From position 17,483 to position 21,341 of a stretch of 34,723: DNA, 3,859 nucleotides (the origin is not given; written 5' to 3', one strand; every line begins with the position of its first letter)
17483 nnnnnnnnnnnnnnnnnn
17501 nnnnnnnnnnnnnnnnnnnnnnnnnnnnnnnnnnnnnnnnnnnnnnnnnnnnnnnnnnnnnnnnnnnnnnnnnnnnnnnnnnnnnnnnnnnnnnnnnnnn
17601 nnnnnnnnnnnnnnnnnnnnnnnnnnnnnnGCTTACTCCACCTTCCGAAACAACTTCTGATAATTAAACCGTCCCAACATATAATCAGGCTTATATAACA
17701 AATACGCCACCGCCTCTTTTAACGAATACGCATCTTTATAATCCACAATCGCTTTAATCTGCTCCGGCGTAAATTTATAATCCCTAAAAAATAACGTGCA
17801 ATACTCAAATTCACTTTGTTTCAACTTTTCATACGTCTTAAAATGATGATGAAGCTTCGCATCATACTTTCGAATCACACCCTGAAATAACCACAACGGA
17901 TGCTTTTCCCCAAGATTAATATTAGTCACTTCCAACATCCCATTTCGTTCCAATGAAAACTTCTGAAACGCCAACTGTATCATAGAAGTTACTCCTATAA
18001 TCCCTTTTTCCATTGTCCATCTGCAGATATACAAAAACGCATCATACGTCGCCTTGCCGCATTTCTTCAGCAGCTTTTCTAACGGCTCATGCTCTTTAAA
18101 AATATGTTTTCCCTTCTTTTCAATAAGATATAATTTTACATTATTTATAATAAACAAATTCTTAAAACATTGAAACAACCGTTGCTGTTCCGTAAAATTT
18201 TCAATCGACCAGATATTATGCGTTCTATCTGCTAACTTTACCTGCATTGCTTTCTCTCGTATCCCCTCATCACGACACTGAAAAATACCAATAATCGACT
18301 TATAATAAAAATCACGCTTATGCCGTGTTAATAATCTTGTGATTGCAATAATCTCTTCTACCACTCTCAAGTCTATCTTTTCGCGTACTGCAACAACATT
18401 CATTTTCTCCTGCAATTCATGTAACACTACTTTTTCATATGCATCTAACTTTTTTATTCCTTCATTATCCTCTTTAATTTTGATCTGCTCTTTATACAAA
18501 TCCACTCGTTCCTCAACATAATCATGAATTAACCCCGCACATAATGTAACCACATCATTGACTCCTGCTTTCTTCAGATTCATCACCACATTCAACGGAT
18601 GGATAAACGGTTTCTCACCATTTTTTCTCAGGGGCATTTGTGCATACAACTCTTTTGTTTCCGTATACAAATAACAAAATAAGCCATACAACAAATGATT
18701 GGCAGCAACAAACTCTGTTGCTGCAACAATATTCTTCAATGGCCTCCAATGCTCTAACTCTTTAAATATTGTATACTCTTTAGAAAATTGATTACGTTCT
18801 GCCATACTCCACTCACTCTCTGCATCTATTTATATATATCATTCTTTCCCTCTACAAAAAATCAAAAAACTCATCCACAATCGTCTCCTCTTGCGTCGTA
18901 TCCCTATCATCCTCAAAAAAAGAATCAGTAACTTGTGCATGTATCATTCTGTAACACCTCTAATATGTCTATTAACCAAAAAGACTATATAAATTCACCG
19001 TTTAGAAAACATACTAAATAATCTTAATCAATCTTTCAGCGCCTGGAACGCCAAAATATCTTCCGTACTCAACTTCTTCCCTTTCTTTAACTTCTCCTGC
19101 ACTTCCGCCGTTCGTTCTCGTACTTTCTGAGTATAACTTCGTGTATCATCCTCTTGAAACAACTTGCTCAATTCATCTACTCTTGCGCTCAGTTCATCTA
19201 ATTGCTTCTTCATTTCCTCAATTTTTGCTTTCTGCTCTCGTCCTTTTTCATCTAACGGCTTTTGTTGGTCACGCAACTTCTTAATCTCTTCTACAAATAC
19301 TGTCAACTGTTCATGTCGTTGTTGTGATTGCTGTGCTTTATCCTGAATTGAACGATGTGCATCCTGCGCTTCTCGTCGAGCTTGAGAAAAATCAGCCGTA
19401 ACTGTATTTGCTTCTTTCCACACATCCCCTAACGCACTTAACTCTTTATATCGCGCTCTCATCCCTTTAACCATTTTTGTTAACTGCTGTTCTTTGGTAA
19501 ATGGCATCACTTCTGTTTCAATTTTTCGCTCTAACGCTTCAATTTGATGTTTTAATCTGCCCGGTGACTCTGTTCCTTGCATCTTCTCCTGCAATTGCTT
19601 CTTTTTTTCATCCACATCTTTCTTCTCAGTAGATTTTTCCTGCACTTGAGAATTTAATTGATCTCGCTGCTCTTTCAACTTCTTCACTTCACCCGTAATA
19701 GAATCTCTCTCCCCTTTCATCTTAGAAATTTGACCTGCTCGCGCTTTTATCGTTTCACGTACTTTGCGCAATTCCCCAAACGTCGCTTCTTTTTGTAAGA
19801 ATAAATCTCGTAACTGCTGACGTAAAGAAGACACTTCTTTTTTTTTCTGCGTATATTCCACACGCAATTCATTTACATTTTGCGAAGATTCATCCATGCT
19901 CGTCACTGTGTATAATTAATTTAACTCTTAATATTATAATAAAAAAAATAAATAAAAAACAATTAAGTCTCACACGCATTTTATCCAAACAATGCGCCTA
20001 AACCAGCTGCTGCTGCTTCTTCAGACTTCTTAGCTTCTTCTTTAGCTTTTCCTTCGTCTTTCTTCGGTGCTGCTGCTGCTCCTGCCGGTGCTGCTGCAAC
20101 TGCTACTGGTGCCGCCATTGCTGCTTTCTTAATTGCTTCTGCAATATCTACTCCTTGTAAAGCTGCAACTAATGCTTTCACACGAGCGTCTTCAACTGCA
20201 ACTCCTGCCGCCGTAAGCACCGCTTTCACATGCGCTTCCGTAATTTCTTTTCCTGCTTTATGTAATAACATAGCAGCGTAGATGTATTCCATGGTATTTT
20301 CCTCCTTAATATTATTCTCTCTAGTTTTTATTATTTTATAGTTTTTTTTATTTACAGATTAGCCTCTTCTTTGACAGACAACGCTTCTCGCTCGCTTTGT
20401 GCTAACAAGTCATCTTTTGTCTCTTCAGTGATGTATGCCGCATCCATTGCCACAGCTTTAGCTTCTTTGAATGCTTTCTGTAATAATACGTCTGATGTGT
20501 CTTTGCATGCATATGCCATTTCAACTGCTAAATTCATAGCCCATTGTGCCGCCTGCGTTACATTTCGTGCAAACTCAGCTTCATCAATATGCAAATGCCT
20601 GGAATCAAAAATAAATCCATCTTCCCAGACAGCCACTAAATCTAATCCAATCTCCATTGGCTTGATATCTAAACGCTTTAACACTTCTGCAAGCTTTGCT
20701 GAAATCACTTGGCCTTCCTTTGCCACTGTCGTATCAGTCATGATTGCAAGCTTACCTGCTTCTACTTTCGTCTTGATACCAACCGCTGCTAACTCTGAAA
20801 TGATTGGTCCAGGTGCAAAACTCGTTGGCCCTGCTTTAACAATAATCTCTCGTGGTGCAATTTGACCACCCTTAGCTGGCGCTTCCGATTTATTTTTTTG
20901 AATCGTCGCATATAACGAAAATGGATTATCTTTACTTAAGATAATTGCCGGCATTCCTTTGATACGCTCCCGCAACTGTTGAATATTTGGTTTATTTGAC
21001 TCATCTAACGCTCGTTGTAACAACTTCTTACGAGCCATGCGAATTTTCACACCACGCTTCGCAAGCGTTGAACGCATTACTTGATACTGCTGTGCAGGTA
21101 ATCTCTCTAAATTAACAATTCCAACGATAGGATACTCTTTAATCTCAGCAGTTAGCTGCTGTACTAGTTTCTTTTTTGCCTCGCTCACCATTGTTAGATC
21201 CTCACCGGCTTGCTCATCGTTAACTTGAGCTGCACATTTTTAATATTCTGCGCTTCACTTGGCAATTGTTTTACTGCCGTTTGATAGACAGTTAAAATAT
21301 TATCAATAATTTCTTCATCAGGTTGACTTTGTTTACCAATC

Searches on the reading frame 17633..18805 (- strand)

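Call 16: search_protein_families(library=pfam, proteins=[window:17633-18805:-], max_evalue=0.001)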
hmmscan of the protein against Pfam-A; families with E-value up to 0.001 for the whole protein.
window:17633-18805:- (390 aa): 2 families
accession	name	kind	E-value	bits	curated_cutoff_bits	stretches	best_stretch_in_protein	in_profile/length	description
PF13328.12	HD_4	-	7.3e-05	23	27.2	0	52-109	7-60/156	HD domain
PF01966.28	HD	-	0.00044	20.9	22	1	67-197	2-115/116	HD domain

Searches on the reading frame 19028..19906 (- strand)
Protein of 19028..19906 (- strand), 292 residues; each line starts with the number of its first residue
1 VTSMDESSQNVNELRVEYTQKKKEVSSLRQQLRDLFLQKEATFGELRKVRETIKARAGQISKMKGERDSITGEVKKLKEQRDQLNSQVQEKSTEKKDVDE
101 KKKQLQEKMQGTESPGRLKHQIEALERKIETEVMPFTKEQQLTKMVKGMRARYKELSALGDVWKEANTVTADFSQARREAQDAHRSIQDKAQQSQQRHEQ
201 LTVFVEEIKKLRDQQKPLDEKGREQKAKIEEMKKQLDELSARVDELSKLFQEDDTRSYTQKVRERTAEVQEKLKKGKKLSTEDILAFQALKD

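Call 16: search_protein_families(library=pfam, proteins=[window:19028-19906:-], max_evalue=0.001)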
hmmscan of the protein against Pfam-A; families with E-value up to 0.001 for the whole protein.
window:19028-19906:- (292 aa): 3 families
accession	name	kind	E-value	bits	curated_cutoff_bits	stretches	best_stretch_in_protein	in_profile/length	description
PF23435.1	DUF7121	-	1.2e-05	25.3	29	1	47-288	59-302/307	Family of unknown function (DUF7121)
PF06419.17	COG6_N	-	0.00026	21.5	27.4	0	27-106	15-95/114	Conserved oligomeric complex COG6, N-terminal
PF06818.20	Fez1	-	0.00061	20.8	34.4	0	17-178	4-164/199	Fez1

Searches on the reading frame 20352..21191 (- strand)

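Call 16: search_protein_families(library=pfam, proteins=[window:20352-21191:-], max_evalue=0.001)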
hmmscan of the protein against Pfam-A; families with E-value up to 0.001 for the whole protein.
window:20352-21191:- (279 aa): 2 families
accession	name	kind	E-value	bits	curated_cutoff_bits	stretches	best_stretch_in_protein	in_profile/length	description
PF17777.6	RL10P_insert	-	4.5e-20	71.8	29.1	1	106-176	1-71/71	Insertion domain in 60S ribosomal protein L10P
PF00466.25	Ribosomal_L10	-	2e-18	66.7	22.8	1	2-100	2-98/100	Ribosomal protein L10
